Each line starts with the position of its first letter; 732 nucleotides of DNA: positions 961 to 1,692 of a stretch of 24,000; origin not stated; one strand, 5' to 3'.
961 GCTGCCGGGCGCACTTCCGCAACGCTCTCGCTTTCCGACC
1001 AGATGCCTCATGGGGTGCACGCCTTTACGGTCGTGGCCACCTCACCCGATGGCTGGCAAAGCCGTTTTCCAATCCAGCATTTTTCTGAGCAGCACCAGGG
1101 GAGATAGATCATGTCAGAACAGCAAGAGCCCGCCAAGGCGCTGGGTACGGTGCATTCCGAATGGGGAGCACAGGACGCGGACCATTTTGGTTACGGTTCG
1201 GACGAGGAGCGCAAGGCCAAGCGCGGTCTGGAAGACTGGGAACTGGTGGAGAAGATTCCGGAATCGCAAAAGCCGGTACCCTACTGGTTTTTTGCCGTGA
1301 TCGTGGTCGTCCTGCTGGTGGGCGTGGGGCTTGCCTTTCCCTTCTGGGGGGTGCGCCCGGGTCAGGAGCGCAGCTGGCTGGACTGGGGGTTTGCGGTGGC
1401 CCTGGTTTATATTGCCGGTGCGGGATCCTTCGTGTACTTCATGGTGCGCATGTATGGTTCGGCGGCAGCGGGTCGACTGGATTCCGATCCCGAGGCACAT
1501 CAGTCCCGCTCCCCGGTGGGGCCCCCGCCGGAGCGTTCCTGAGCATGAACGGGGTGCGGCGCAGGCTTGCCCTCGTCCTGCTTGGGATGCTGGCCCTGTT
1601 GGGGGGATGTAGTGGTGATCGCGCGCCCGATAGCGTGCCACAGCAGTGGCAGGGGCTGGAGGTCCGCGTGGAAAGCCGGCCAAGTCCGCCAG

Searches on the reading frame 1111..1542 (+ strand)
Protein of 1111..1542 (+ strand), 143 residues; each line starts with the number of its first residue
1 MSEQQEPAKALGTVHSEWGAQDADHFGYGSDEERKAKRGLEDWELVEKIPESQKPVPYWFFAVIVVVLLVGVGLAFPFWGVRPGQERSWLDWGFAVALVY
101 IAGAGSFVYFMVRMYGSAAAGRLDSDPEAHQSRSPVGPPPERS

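Call 70: find_encoding_contigs(protein=window:1111-1542:+, flank=10000, max_places=4)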
Protein window:1111-1542:+ (143 aa): 4 contigs read that carry it; 4 places shown.
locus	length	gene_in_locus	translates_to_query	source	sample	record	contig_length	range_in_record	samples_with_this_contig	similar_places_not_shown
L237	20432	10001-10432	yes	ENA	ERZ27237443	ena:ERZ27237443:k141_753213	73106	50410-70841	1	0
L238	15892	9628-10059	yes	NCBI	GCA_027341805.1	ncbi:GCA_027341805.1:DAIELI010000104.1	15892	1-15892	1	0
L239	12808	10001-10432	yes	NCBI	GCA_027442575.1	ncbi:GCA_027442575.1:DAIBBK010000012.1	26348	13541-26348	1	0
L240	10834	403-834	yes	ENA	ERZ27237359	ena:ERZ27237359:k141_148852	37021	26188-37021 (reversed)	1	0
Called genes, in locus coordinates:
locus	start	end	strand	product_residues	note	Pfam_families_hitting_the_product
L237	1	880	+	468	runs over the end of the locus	PF00115:COX1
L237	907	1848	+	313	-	PF02433:FixO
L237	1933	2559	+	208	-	-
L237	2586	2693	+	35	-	-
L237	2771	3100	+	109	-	-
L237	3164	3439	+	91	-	-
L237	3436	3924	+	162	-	PF13442:Cytochrome_CBB3 (faint), PF00034:Cytochrom_C (weak)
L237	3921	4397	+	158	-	-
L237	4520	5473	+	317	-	PF03781:FGE-sulfatase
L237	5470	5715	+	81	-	-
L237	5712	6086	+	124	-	-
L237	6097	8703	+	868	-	-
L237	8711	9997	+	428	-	PF12801:Fer4_5, PF13746:Fer4_18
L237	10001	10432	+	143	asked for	-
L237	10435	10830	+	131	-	-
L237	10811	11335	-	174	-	PF00115:COX1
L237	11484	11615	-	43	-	-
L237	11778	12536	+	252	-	PF03781:FGE-sulfatase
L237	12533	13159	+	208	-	PF00578:AhpC-TSA (weak), PF02630:SCO1-SenC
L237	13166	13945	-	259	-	-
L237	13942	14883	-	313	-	PF01636:APH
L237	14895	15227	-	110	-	PF11191:DUF2782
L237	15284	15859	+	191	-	PF01300:Sua5_yciO_yrdC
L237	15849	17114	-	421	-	PF02844:GARS_N, PF01071:GARS_A, PF02222:ATP-grasp (weak), PF02843:GARS_C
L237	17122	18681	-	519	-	PF02142:MGS, PF01808:AICARFT_IMPCHas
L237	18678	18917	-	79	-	PF02954:HTH_8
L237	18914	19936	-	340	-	PF01207:Dus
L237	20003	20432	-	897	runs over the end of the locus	?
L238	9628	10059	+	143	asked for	-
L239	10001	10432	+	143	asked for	-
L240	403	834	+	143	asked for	-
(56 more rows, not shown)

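Call 73: find_homologous_proteins(query=L237:6097-8700:+, max_evalue=1e-50)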
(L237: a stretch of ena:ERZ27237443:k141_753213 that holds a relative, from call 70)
Query L237:6097-8700:+ (868 aa): 1181 proteins with E <= 1e-50 among 8000 candidates; the best 120 are listed.
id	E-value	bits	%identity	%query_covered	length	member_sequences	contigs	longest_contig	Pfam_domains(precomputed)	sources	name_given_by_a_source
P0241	0.0e+0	1885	100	100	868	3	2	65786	-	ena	-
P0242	0.0e+0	1613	87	100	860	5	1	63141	-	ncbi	-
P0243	0.0e+0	1586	86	100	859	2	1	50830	-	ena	-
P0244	0.0e+0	1576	84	100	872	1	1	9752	-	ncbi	ncbi:MAG: fused MFS/spermidine synthase [Burkholderiales bacterium]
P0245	0.0e+0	1564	85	100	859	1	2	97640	-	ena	-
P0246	0.0e+0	1484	80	100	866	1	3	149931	-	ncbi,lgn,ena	-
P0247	0.0e+0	1434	78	100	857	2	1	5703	-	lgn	-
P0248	0.0e+0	1429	78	98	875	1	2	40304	-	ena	-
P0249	0.0e+0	1366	85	85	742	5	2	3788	-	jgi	-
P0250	0.0e+0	1363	74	99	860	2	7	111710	-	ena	-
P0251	0.0e+0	1311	93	75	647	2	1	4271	-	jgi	jgi:spermidine synthase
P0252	0.0e+0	1254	70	100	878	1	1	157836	PF01564.24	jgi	jgi:spermidine synthase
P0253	0.0e+0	1253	85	81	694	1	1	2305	-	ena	-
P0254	0.0e+0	1214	65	100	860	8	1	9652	-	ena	-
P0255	0.0e+0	1135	65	99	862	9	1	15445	PF01564.24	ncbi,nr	ncbi:MAG: fused MFS/spermidine synthase [Betaproteobacteria bacterium]|nr:fused MFS/spermidine synth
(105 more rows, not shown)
